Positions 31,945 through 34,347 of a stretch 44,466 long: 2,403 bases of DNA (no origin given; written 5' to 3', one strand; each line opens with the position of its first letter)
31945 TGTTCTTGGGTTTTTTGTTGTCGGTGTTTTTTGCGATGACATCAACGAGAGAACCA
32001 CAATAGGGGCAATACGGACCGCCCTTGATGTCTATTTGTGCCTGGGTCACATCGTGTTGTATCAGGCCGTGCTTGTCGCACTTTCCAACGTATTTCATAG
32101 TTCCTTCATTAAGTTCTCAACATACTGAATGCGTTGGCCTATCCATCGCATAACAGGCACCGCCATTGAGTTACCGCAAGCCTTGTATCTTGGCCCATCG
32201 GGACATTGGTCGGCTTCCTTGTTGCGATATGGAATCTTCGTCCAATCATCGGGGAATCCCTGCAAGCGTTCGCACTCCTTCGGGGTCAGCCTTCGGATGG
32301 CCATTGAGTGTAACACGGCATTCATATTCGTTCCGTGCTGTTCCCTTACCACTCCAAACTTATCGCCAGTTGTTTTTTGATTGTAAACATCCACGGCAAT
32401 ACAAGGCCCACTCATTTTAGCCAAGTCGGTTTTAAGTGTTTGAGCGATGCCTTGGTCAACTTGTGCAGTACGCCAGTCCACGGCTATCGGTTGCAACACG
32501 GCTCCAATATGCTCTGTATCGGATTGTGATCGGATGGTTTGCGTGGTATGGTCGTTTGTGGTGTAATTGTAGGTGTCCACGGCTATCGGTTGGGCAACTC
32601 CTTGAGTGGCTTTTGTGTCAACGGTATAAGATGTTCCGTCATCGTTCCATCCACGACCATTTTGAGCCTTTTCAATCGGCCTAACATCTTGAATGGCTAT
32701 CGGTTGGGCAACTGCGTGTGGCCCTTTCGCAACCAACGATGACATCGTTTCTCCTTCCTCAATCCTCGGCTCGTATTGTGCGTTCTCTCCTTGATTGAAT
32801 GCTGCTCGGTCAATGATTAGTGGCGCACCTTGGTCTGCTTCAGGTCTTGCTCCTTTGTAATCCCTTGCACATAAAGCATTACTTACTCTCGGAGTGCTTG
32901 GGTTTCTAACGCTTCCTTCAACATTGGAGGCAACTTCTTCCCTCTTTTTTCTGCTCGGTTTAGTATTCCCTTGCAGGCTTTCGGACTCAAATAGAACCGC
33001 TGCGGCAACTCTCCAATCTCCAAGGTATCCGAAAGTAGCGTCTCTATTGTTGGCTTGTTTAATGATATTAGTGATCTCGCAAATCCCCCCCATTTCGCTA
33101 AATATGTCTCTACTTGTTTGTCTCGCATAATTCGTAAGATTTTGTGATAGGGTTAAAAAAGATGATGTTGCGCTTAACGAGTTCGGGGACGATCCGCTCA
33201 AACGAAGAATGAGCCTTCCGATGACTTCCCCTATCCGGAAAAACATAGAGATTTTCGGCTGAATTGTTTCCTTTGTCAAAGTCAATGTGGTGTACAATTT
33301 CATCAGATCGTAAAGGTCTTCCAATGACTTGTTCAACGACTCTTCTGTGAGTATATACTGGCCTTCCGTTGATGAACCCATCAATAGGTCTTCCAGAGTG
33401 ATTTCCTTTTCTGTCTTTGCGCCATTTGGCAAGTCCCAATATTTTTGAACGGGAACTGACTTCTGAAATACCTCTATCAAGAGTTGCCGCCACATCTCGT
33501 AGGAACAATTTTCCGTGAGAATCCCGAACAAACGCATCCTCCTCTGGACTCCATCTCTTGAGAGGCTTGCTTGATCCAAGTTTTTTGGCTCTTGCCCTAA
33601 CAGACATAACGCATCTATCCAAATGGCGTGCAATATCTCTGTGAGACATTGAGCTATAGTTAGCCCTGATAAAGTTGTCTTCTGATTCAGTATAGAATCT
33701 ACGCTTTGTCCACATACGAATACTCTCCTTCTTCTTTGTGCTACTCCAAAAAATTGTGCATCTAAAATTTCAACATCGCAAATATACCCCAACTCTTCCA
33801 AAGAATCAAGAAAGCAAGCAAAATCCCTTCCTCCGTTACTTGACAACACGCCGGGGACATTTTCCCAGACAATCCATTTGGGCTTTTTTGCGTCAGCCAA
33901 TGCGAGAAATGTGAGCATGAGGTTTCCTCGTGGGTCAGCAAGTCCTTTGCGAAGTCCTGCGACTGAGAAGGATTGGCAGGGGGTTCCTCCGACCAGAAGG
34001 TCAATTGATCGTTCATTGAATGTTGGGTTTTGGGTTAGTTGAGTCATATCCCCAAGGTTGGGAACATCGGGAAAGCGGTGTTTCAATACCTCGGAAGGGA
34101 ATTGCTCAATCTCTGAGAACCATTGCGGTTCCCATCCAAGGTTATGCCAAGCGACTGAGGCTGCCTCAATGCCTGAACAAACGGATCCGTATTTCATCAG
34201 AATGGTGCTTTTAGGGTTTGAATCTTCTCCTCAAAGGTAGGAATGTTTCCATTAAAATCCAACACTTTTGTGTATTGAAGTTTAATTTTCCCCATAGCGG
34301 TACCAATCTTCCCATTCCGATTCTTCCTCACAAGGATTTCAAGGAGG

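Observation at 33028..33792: HNH endonuclease gene nested out of frame inside a C5-methyltransferase ORF that stays open through the whole insert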

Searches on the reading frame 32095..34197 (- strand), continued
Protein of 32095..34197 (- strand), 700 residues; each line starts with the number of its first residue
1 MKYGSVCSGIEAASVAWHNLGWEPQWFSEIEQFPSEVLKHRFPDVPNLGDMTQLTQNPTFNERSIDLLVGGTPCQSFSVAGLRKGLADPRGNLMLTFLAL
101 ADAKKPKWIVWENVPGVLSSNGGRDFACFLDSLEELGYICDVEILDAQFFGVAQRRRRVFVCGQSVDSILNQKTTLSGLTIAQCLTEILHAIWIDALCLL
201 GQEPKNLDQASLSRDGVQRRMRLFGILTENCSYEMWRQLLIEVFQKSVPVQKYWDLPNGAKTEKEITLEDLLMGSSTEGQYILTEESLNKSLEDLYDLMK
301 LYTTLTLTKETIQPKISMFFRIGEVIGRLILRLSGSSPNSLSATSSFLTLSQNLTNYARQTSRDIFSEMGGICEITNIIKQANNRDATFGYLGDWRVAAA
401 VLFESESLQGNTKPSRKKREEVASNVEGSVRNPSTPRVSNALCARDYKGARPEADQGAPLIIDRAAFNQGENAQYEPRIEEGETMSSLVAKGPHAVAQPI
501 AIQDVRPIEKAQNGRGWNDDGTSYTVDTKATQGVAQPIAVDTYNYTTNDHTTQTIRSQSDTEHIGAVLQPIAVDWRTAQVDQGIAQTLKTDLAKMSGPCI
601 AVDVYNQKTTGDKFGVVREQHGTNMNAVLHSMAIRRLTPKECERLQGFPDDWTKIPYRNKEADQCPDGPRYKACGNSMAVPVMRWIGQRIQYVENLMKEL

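Call 87: fold_search(model_id=the predicted structure, library=pdb)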
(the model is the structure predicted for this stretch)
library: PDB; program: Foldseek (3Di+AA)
matches with E <= 10: 852; with E <= 0.001: 124
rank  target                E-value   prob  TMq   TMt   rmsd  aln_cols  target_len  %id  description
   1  2z6q_A                3.0e-10  1.00  0.21  0.42   4.0       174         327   28  Ternary structure of Arg165Ala M.HhaI C5-Cytosine DNA methyltransferase with unmodified DNA and AdoHcy (released 2007-08-28)
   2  2uz4_A                3.8e-10  1.00  0.21  0.43   3.9       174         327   28  HhaI DNA methyltransferase R165N mutant complex with 13mer GCGC-GMGC oligonucleotide and SAH (released 2008-06-03)
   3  2i9k_A                5.1e-10  1.00  0.21  0.43   3.8       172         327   28  Engineered Extrahelical Base Destabilization Enhances Sequence Discrimination of DNA Methyltransferase M.HhaI (released 2006-10-10)
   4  2uyc_A                6.2e-10  1.00  0.21  0.43   4.0       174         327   28  HhaI DNA methyltransferase R163N mutant complex with 13mer GCGC-GMGC oligonucleotide and SAH (released 2008-05-27)
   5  2uyh_A                1.0e-09  1.00  0.21  0.43   3.9       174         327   29  HhaI DNA methyltransferase S87Q-Q237S mutant complex with 13mer GCGC- GMGC oligonucleotide and SAH (released 2008-05-27)
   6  1fjx_A                1.3e-09  1.00  0.21  0.43   4.0       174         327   29  STRUCTURE OF TERNARY COMPLEX OF HHAI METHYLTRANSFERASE MUTANT (T250G) IN COMPLEX WITH DNA AND ADOHCY (released 2000-12-15)
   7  2zcj_A                1.4e-09  1.00  0.21  0.42   3.7       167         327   28  Ternary structure of the Glu119Gln M.HhaI, C5-Cytosine DNA methyltransferase, with unmodified DNA and AdoHcy (released 2007-12-04)
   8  2z6u_A                2.1e-09  1.00  0.21  0.42   3.7       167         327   28  Ternary structure of the Glu119Ala M.HhaI, C5-Cytosine DNA methyltransferase, with unmodified DNA and AdoHcy (released 2007-11-20)
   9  2z6a_A                3.3e-09  1.00  0.21  0.42   3.8       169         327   28  S-Adenosyl-L-methionine-Dependent Methyl Transfer: Observable Precatalytic Intermediates during DNA Cytosine Methylati (released 2007-08-21)
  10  1dct_A                4.0e-09  1.00  0.21  0.42   4.1       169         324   27  DNA (CYTOSINE-5) METHYLASE FROM HAEIII COVALENTLY BOUND TO DNA (released 1995-09-15)
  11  7sfg_A                7.6e-09  1.00  0.21  0.18   4.2       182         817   24  Human DNMT1(729-1600) Bound to Zebularine-Containing 12mer dsDNA and Cofactor SAM (released 2022-03-30)
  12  6w8v_B                1.1e-08  1.00  0.21  0.18   4.4       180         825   25  Crystal structure of mouse DNMT1 in complex with ACG DNA (released 2020-07-08)
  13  6x9i_A                1.2e-08  1.00  0.21  0.18   4.0       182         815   24  Human DNMT1(729-1600) Bound to Zebularine-Containing 12mer dsDNA (released 2021-07-07)
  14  1svu_B                1.5e-08  1.00  0.20  0.43   3.4       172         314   25  Structure of the Q237W mutant of HhaI DNA methyltransferase: an insight into protein-protein interactions (released 2004-06-29)
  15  6w8v_A                1.7e-08  1.00  0.21  0.18   4.4       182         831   25  Crystal structure of mouse DNMT1 in complex with ACG DNA (released 2020-07-08)
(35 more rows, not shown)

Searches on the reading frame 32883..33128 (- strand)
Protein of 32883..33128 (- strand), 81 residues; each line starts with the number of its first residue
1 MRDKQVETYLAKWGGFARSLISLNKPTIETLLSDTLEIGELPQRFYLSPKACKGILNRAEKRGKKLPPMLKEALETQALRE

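Call 3: search_protein_families(library=pfam, proteins=[window:32883-33128:-], max_evalue=0.1)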
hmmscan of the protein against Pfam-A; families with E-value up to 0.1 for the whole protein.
window:32883-33128:- (81 aa): 0 families

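Call 12: search_protein_families(library=phrogs, proteins=[window:32883-33128:-], max_evalue=0.1)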
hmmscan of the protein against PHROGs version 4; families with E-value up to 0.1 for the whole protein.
window:32883-33128:- (81 aa): 0 families

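Call 13: search_protein_families(library=ncbifam, proteins=[window:32883-33128:-], max_evalue=0.1)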
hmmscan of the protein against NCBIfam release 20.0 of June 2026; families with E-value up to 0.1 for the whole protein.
window:32883-33128:- (81 aa): 0 families

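Call 27: find_homologous_proteins(query=window:32886-33128:-, max_evalue=0.001)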
Query seq(81 aa) (81 aa): 27 proteins with E <= 0.001 among 29 candidates.
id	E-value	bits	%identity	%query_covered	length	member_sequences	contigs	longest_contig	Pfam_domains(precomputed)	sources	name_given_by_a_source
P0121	1.4e-22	96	86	72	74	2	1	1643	-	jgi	jgi:hypothetical protein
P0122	2.6e-22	96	84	69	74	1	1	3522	-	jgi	jgi:hypothetical protein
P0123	3.1e-22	95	70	86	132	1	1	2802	-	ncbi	-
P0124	1.2e-21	94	61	96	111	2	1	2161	-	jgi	jgi:hypothetical protein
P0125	1.0e-20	91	92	59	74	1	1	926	-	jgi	jgi:hypothetical protein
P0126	6.8e-20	88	65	90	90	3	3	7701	-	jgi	-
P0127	6.8e-20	88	80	67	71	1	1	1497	-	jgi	jgi:hypothetical protein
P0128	7.5e-19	85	88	62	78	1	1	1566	-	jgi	jgi:phage-related holin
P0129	3.4e-18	83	82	62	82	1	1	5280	-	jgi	-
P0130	3.4e-15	73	85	57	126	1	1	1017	PF00145.24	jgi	jgi:hypothetical protein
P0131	2.6e-14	70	77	58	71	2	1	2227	-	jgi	jgi:hypothetical protein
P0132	4.3e-14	70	74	65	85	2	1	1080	-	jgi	jgi:hypothetical protein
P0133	1.8e-13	68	68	65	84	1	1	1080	-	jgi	jgi:hypothetical protein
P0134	3.4e-13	67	71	60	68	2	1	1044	-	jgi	jgi:hypothetical protein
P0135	5.5e-12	63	74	57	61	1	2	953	-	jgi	jgi:hypothetical protein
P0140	3.5e-11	60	66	62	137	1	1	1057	-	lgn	-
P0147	1.3e-8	52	70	49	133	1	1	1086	-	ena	-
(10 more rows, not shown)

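Call 28: search_protein_families(library=pfam, proteins=[window:32886-33128:-], max_evalue=10)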
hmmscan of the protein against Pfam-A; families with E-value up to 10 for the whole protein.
seq(81 aa): 0 families

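Call 70: find_encoding_contigs(protein=P0147, flank=3000, max_places=2)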
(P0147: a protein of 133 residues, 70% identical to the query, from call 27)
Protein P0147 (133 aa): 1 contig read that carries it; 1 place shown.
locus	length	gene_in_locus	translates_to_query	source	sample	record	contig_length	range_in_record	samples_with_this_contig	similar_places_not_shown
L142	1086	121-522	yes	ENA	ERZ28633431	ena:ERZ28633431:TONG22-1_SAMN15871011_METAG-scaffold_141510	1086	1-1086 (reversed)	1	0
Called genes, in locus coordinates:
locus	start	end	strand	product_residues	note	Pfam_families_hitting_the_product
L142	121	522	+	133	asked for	-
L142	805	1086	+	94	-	?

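Call 71: find_encoding_contigs(protein=P0140, flank=3000, max_places=2)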
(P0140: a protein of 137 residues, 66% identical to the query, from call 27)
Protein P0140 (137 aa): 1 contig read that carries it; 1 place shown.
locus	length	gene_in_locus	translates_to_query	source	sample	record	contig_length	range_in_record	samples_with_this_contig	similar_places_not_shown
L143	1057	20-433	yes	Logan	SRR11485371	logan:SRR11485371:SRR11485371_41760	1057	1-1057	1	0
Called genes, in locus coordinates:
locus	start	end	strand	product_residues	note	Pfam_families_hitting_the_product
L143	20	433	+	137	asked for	-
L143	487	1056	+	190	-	?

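Call 80: predict_structure(alignment_id=A5)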
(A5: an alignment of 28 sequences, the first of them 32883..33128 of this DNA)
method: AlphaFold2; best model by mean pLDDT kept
length: 81 residues; sequences in the alignment: 28
mean_pLDDT: 68.2   pTM: 0.41
mean pLDDT of the five models: 68.2, 66.3, 65.3, 64.5, 61.2
residues with pLDDT >= 90: 16; 70-90: 19; 50-70: 28; < 50: 18
segments of 3 or more residues with pLDDT < 50: 9-11, 13-19
pLDDT, mean of each block of 10 residues (from residue 1): 50 48 52 57 72 92 89 88 61
secondary structure, 60 per line:
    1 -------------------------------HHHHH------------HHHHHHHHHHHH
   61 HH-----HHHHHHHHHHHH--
elements in order: H32-36 H49-62 H68-79

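Call 100: search_solved_structures(query=A5, max_evalue=10, show_alignments=3)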
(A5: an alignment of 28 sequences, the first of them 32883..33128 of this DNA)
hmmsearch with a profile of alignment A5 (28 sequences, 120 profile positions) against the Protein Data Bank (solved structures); distinct sequences matched with E-value up to 10: 0.
